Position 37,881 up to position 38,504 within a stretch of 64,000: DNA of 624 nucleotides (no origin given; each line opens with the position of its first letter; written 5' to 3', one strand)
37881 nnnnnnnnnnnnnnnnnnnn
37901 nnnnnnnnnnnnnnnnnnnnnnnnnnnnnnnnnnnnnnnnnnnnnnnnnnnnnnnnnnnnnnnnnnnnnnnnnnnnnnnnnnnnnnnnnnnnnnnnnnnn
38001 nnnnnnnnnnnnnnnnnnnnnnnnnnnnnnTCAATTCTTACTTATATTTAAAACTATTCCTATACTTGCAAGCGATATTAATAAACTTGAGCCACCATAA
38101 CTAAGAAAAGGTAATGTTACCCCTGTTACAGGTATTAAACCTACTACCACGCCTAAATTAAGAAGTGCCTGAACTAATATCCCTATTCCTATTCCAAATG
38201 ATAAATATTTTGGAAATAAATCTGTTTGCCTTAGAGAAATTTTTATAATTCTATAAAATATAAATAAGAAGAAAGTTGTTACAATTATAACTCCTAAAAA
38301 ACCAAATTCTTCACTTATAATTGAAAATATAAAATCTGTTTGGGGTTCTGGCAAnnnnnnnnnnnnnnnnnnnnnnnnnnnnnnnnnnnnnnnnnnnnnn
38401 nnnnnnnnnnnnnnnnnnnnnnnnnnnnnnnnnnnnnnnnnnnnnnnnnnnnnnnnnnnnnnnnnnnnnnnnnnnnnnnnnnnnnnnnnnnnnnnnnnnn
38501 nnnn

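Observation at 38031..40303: A 1,896-bp insertion unit: Fic+HIT cassette bracketed by a 377-bp direct repeat of the ftsW 3' end with an abrupt identity/divergence switch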

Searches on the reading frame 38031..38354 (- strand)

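Call 4: search_protein_families(library=pfam, proteins=[window:38031-38354:-], max_evalue=0.01)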
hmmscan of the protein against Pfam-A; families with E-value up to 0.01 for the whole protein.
window:38031-38354:- (107 aa): 1 family
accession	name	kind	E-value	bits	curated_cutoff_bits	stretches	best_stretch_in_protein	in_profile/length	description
PF01098.24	FTSW_RODA_SPOVE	-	9e-38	130.6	26.4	1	1-106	247-352/356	Cell cycle protein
